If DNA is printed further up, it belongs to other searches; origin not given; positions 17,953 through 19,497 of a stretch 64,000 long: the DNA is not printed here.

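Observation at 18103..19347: Mom-like GNAT domain fused to an Xis-type HTH, leading a two-recombinase operon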

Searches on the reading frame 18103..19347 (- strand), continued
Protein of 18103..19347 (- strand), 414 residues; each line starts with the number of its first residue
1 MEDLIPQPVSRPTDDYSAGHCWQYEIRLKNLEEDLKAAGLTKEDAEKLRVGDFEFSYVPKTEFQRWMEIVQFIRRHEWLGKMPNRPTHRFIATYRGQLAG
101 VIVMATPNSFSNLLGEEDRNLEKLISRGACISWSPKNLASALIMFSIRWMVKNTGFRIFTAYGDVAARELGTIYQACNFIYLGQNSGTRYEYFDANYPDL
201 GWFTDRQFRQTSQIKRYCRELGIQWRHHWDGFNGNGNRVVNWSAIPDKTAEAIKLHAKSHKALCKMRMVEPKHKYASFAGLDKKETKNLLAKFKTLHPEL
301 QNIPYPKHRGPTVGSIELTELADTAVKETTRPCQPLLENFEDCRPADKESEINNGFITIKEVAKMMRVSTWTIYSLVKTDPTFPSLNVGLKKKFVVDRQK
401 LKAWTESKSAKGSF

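Call 35: predict_structure(alignment_id=A1)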
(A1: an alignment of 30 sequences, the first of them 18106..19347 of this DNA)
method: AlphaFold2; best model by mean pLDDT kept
length: 414 residues; sequences in the alignment: 30
mean_pLDDT: 71.9   pTM: 0.59
mean pLDDT of the five models: 71.9, 70.1, 65.0, 61.0, 60.9
residues with pLDDT >= 90: 66; 70-90: 193; 50-70: 72; < 50: 83
segments of 3 or more residues with pLDDT < 50: 1-20, 79-81, 126-134, 310-352, 412-414
pLDDT, mean of each block of 10 residues (from residue 1): 33 36 60 79 80 89 85 66 68 86 69 82 60 58 86 87 59 61 72 83 82 93 94 75 94 94 81 83 93 91 64 45 38 42 42 68 70 83 80 77 75 40
secondary structure, 60 per line:
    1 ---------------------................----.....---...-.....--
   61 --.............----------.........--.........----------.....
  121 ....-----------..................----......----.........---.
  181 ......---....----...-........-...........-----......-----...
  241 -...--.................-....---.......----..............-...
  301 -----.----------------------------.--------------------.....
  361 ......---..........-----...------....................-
elements in order: H22-37 H42-46 E54-58 H63-75 E86-94 E97-105 H116-121 E122-124 H136-153 E158-163 H168-176 E180-186 E190-193 E202-204 H205-209 H211-221 E230-232 E238-240 H247-263 E265-268 E272-278 H283-296 E356-358 H359-366 H370-379 E385-387 E394-397 H398-413

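Call 39: fold_search(model_id=the predicted structure, library=pdb)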
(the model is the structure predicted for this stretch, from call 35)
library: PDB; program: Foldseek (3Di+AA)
matches with E <= 10: 680; with E <= 0.001: 3
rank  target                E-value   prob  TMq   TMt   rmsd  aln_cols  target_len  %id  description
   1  8bv8_A                5.9e-06  1.00  0.31  0.53   7.5       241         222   13  Crystal structure of the phage Mu protein Mom inactive mutant S124A (released 2023-12-20)
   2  8bv8_B                8.9e-05  1.00  0.33  0.61   6.3       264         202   15  Crystal structure of the phage Mu protein Mom inactive mutant S124A (released 2023-12-20)
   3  5jq4_B                4.8e-04  1.00  0.24  0.59   4.3       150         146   18  Structure of a GNAT acetyltransferase SACOL1063 from Staphylococcus aureus (released 2016-06-29)
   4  2ae6_C                1.5e-03  1.00  0.26  0.64   7.8       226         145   14  Crystal Structure of Acetyltransferase of GNAT family from Enterococcus faecalis V583 (released 2005-09-06)
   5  4lua                  1.6e-03  1.00  0.23  0.54   4.5       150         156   15  Crystal structure of N-acetyltransferase from Staphylococcus aureus Mu50 (released 2014-06-18)
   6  1y9k_B                2.1e-03  1.00  0.24  0.57   9.7       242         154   10  IAA acetyltransferase from Bacillus cereus ATCC 14579 (released 2005-02-01)
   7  8iym_B                2.5e-03  1.00  0.21  0.52   6.8       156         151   13  Crystal structure of a protein acetyltransferase, HP0935 (released 2024-04-10)
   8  5jph_B                2.6e-03  1.00  0.22  0.51   5.9       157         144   13  Structure of a GNAT acetyltransferase SACOL1063 from Staphylococcus aureus in complex with CoA (released 2016-06-29)
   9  2wpw_B                2.6e-03  0.99  0.30  0.36  11.1       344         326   10  Tandem GNAT protein from the clavulanic acid biosynthesis pathway (without AcCoA) (released 2009-12-29)
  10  2ae6_A                3.7e-03  1.00  0.23  0.56   5.7       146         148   15  Crystal Structure of Acetyltransferase of GNAT family from Enterococcus faecalis V583 (released 2005-09-06)
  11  8iym_A                3.7e-03  1.00  0.21  0.50   7.0       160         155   13  Crystal structure of a protein acetyltransferase, HP0935 (released 2024-04-10)
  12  5jph_A                4.1e-03  1.00  0.22  0.55   4.9       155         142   16  Structure of a GNAT acetyltransferase SACOL1063 from Staphylococcus aureus in complex with CoA (released 2016-06-29)
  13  2prb                  4.3e-03  1.00  0.25  0.52   4.7       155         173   13  crystal structure of aminoglycoside acetyltransferase AAC(6')-Ib in complex whith coenzyme A (released 2008-04-08)
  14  6wqb                  5.4e-03  0.85  0.23  0.30  14.2       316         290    8  Crystal structure of VipF from Legionella hackeliae in complex with acetyl-CoA (released 2021-11-10)
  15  3dr6_A                5.7e-03  1.00  0.19  0.41   7.2       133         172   12  Structure of yncA, a putative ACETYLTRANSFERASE from Salmonella typhimurium (released 2008-09-09)
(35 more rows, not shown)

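Call 43: find_encoding_contigs(protein=P0001, flank=10000, max_places=4)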
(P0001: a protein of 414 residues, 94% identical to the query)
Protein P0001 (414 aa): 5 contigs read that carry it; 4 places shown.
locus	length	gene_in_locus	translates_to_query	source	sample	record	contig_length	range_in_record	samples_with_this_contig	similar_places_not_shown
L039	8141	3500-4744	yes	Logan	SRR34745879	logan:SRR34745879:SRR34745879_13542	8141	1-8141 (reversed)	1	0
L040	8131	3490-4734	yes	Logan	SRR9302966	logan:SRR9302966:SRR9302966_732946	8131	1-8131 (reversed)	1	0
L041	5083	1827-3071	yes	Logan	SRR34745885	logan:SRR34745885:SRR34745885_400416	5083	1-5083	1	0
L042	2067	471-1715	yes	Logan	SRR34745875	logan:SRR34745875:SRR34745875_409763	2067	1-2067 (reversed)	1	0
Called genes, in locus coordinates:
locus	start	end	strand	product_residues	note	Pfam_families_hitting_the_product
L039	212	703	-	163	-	PF01381:HTH_3 (faint)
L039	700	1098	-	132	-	-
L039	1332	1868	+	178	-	-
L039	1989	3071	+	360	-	PF01381:HTH_3, PF12844:HTH_19 (weak), PF13560:HTH_31 (weak), PF06114:Peptidase_M78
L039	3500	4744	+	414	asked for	PF12728:HTH_17 (faint), PF25680:Mom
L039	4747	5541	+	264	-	PF00589:Phage_integrase (weak)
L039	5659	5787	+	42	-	-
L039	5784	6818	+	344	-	PF00589:Phage_integrase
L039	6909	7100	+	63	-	-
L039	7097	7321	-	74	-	-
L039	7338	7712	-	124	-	-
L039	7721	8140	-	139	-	?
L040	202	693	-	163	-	PF01381:HTH_3 (faint)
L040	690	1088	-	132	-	-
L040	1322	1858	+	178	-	-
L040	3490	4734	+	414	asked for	PF12728:HTH_17 (faint), PF25680:Mom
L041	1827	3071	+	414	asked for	PF12728:HTH_17 (faint), PF25680:Mom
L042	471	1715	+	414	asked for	PF12728:HTH_17 (faint), PF25680:Mom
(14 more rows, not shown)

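Call 44: find_encoding_contigs(protein=P0003, flank=10000, max_places=4)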
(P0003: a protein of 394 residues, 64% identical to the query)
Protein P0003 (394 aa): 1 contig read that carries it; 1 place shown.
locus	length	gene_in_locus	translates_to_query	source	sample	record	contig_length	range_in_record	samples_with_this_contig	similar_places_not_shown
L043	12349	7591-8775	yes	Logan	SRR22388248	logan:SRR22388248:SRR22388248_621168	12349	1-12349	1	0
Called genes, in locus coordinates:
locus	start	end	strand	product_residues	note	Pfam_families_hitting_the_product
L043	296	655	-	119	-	-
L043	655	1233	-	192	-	PF05903:Peptidase_C97 (weak), PF13387:Lnb_N (weak)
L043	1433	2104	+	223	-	-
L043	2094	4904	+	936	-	-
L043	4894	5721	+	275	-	PF05168:HEPN (weak)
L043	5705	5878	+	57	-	-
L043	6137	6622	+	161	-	-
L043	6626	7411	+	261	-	PF13814:Replic_Relax (weak)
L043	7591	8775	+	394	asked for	PF25680:Mom, PF12728:HTH_17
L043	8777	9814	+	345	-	PF00589:Phage_integrase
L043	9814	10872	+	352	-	PF00589:Phage_integrase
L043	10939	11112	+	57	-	-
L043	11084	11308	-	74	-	-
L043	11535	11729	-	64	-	-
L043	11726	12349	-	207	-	?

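Call 56: find_encoding_contigs(protein=window:18103-19347:-, flank=10000, max_places=5)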
Protein window:18103-19347:- (414 aa): 1 contig read that carries it; 1 place shown.
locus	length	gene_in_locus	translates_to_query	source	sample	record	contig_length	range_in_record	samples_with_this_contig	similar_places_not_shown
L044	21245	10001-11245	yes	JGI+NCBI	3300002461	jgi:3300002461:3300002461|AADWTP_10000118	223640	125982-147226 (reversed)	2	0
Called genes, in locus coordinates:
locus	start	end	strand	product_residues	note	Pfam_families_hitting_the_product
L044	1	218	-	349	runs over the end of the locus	PF00044:Gp_dh_N, PF02800:Gp_dh_C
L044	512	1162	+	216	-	-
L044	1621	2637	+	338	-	PF01844:HNH (weak)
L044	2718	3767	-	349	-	PF01026:TatD_DNase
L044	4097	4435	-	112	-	-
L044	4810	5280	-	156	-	-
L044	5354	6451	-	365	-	PF21407:SduA_N, PF14082:SduA_C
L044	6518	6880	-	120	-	-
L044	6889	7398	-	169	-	-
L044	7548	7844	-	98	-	-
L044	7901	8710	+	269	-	-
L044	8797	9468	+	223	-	-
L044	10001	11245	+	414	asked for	PF25680:Mom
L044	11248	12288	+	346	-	PF00589:Phage_integrase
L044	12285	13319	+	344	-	PF00589:Phage_integrase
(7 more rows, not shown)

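Call 69: find_encoding_contigs(protein=P0110, flank=10000, max_places=2)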
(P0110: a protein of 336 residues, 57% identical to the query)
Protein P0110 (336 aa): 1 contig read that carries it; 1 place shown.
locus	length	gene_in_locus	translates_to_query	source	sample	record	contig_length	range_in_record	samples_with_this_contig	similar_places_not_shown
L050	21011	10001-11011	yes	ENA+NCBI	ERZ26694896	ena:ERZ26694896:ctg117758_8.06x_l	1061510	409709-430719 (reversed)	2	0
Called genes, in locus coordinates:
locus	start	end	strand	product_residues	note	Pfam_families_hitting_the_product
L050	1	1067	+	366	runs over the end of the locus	-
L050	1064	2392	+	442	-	PF03743:TrbI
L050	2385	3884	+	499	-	PF01580:FtsK_SpoIIIE, PF12846:AAA_10 (faint)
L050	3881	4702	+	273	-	-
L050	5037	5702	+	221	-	PF13441:Gly-zipper_YMGG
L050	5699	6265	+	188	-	-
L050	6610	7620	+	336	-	-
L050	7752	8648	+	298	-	-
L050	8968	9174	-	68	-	-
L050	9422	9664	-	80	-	-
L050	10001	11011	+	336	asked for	PF25680:Mom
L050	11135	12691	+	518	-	PF01609:DDE_Tnp_1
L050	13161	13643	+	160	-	PF11805:DUF3326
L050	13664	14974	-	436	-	PF01078:Mg_chelatase (faint), PF05496:RuvB_N, PF13191:AAA_16 (faint), PF00004:AAA, PF07728:AAA_5 (weak), PF13173:AAA_14 (weak), PF16193:AAA_assoc_2, PF12002:MgsA_C, +1 more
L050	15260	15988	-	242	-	-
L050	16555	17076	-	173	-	PF13560:HTH_31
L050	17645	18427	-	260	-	PF01695:IstB_IS21, PF00308:Bac_DnaA (weak)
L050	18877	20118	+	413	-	PF13542:HTH_Tnp_ISL3, PF01610:DDE_Tnp_ISL3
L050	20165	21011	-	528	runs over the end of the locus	-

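Call 70: find_encoding_contigs(protein=P0093, flank=10000, max_places=2)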
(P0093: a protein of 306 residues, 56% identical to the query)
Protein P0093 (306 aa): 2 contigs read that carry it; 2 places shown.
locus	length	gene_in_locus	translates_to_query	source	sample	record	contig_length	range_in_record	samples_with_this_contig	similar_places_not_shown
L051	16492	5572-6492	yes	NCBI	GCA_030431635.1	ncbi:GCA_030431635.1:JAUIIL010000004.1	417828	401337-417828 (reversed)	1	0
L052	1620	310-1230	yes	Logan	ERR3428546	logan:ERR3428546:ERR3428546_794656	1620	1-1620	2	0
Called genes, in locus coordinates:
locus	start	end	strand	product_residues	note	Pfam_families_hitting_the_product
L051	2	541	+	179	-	?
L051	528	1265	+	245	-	PF03524:CagX (weak)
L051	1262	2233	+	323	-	-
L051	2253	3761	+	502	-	PF01580:FtsK_SpoIIIE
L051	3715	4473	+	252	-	-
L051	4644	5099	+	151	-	PF13441:Gly-zipper_YMGG, PF13488:Gly-zipper_Omp (weak)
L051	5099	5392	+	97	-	-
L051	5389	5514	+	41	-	-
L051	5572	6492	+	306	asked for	PF25680:Mom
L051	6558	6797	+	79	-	PF12728:HTH_17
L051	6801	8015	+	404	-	PF00589:Phage_integrase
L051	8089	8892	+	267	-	PF01149:Fapy_DNA_glyco, PF06831:H2TH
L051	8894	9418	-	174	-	PF13505:OMP_b-brl (weak)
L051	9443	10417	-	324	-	-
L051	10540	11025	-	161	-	PF00186:DHFR_1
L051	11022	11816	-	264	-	PF00303:Thymidylat_synt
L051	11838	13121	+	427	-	PF07075:NamZ_N, PF20732:NamZ_C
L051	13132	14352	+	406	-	PF16697:Yop-YscD_cpl, PF00498:FHA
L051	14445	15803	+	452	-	PF01235:Na_Ala_symp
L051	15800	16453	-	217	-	-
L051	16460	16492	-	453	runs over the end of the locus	PF00082:Peptidase_S8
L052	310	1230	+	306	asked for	PF25680:Mom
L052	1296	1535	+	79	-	PF12728:HTH_17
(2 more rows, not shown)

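Call 73: search_protein_families(library=pfam, proteins=[L051:6801-8012:+, L051:1262-2230:+, L051:3715-4470:+, L050:3881-4699:+, L050:6610-7617:+, L050:7752-8645:+], max_evalue=0.05)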
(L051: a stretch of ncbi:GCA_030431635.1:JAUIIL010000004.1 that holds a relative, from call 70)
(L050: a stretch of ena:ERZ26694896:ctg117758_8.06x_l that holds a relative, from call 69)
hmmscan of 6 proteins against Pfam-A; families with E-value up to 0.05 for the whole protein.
L051:6801-8012:+ (404 aa): 1 family
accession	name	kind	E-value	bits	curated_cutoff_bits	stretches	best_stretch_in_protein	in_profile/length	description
PF00589.27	Phage_integrase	-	2.2e-14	54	27.1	1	210-363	26-167/172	Phage integrase family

L051:1262-2230:+ (323 aa): 0 families

L051:3715-4470:+ (252 aa): 1 family
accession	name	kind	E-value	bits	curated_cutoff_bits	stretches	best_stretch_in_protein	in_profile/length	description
PF13601.12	HTH_34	-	0.00017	22.1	27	1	18-88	4-72/80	Winged helix DNA-binding domain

L050:3881-4699:+ (273 aa): 2 families
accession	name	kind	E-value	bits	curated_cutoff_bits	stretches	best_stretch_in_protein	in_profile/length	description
PF10206.14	WRW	-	0.0014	19.4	26.5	1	119-194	24-97/102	Mitochondrial F1F0-ATP synthase, subunit f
PF13476.12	AAA_23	-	0.038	15.1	27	1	113-237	97-200/201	AAA domain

L050:6610-7617:+ (336 aa): 0 families

L050:7752-8645:+ (298 aa): 0 families

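Call 85: search_protein_families(library=padloc, proteins=[window:18103-19347:-], max_evalue=0.01)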
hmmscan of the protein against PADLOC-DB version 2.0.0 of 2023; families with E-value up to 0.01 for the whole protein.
window:18103-19347:- (414 aa): 0 families
